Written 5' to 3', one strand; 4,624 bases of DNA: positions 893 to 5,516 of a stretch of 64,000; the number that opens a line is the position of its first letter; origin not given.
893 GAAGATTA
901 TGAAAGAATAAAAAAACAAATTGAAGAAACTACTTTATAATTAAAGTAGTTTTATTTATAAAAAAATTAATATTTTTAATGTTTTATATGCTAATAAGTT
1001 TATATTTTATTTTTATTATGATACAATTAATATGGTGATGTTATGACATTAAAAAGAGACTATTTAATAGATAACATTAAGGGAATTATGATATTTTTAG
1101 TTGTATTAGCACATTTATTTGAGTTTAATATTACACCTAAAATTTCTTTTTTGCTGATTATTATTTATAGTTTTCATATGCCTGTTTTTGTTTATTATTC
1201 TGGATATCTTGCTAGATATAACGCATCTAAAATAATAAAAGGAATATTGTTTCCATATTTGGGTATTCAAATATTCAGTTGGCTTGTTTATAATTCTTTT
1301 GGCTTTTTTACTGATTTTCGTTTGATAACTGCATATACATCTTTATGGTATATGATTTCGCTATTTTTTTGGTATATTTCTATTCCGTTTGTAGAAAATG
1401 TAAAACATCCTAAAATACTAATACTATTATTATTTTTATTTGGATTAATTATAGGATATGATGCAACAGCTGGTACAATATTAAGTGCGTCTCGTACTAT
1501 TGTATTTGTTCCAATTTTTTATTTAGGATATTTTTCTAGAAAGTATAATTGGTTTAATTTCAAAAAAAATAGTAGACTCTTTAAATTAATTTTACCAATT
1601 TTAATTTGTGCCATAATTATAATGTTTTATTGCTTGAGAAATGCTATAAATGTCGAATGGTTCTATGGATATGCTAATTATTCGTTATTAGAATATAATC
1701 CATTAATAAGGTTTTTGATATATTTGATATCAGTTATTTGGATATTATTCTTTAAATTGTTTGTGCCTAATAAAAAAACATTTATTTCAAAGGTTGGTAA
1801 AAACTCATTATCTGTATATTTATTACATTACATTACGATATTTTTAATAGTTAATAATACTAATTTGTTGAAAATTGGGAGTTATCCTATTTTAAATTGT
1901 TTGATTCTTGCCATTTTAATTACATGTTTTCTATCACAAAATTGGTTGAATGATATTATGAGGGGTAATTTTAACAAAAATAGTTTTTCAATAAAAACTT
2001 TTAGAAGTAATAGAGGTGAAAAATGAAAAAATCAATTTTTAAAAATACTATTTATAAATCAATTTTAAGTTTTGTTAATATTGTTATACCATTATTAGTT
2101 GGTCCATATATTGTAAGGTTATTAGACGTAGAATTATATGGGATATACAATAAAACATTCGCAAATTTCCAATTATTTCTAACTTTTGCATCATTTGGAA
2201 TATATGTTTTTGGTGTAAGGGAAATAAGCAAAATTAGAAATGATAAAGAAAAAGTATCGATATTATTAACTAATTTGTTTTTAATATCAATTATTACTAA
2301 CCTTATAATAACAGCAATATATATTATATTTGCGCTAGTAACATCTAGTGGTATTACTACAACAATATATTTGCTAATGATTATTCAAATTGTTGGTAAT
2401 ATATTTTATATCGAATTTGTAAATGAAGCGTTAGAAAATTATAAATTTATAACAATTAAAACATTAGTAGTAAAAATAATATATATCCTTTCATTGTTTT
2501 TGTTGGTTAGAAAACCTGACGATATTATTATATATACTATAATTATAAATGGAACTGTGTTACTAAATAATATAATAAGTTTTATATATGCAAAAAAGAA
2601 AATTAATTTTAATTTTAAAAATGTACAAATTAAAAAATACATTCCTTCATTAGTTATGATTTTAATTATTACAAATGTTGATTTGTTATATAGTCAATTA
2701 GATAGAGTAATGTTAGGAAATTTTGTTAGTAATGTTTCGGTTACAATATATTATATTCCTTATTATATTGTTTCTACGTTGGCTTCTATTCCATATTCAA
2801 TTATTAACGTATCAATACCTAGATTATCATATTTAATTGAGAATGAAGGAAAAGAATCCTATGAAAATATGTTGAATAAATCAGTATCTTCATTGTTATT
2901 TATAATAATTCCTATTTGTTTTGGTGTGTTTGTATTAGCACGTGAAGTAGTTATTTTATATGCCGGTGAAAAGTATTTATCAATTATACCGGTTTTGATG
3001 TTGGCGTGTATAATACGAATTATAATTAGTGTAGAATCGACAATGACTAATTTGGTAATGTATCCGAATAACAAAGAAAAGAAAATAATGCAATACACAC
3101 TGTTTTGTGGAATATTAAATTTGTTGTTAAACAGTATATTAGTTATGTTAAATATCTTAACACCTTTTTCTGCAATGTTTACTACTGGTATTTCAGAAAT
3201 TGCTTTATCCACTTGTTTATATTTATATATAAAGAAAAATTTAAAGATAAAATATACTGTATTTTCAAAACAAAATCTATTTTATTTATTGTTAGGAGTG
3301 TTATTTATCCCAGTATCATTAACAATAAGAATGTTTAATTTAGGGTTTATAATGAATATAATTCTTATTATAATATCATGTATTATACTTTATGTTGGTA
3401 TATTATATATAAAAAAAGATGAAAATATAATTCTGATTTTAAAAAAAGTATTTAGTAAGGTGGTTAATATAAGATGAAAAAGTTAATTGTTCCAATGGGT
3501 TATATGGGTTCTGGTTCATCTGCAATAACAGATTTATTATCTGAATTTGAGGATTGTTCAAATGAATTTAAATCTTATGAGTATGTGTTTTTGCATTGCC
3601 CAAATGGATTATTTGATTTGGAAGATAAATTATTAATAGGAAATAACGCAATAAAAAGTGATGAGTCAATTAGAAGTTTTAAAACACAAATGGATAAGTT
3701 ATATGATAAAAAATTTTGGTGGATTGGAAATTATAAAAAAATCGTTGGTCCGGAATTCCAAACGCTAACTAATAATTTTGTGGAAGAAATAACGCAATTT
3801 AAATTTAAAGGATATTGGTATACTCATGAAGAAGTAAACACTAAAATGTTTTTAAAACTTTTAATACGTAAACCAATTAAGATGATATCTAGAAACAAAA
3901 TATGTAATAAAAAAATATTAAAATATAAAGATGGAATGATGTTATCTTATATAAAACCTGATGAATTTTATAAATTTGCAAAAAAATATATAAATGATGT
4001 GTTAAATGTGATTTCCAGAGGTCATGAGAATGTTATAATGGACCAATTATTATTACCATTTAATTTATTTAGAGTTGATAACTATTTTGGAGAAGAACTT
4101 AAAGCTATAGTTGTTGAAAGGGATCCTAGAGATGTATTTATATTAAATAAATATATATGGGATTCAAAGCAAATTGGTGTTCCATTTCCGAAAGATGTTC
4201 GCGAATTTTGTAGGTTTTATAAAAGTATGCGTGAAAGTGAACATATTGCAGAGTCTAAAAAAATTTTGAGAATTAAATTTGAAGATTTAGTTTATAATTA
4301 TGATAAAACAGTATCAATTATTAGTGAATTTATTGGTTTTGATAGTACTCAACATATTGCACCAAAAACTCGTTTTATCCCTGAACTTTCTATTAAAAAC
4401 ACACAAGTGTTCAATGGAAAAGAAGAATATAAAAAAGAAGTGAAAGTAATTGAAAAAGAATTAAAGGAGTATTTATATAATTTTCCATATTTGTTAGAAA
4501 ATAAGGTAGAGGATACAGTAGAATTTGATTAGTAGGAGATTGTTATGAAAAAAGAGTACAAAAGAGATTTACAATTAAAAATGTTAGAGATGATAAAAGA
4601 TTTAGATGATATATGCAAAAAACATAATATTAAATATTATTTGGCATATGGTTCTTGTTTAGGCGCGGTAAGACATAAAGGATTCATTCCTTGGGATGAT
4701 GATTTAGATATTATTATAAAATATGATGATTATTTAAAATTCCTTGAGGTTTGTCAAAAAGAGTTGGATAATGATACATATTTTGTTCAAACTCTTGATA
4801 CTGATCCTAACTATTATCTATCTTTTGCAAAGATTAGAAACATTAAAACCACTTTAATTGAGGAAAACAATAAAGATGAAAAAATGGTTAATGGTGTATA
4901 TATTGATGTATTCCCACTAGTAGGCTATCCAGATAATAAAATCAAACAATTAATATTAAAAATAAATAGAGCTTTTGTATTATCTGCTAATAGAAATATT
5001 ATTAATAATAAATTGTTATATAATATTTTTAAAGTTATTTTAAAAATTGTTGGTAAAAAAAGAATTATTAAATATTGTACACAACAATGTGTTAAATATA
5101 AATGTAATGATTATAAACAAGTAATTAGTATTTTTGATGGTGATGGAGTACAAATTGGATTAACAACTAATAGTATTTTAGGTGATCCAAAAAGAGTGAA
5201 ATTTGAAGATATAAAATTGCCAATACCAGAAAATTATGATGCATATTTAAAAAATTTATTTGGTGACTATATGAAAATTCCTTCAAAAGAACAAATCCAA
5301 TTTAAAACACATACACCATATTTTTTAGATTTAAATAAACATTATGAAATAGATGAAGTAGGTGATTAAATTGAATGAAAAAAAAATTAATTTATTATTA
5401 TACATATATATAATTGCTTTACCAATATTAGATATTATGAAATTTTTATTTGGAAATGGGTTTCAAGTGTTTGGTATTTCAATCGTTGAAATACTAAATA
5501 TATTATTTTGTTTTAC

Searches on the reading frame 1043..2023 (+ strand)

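Call 82: search_protein_families(library=pfam, proteins=[window:1043-2023:+], max_evalue=0.00001)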
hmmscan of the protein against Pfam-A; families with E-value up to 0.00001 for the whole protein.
window:1043-2023:+ (327 aa): 2 families
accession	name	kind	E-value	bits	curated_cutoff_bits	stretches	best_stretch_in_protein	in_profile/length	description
PF01757.29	Acyl_transf_3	-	5.4e-17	62.3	31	1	9-294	4-320/326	Acyltransferase domain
PF04235.18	DUF418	-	4e-06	27.3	23.6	1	167-308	3-150/163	Protein of unknown function (DUF418)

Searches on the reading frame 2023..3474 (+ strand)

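Call 82: search_protein_families(library=pfam, proteins=[window:2023-3474:+], max_evalue=0.00001)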
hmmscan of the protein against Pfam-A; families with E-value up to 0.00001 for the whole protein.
window:2023-3474:+ (484 aa): 2 families
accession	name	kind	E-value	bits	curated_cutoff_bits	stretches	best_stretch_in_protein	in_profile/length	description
PF01943.22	Polysacc_synt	-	1.3e-23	84.3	28.2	1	6-269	2-271/274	Polysaccharide biosynthesis protein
PF13440.11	Polysacc_synt_3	-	1.2e-11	44.9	23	1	31-323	3-293/293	Polysaccharide biosynthesis protein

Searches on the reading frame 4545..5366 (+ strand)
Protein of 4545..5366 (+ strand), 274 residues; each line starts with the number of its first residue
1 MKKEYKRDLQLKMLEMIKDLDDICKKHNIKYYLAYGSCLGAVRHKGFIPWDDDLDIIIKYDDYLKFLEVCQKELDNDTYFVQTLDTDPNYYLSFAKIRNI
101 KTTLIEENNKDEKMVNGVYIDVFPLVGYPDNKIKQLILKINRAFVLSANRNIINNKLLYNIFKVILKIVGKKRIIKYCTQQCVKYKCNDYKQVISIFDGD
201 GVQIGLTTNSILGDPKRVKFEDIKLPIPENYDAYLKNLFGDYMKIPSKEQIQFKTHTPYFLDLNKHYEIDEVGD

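Call 82: search_protein_families(library=pfam, proteins=[window:4545-5366:+], max_evalue=0.00001)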
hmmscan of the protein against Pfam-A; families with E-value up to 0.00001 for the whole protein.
window:4545-5366:+ (274 aa): 1 family
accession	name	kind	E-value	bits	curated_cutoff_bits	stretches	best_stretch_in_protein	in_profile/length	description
PF04991.19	LicD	-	9.9e-48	163.6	22.6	1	24-240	1-227/227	LicD family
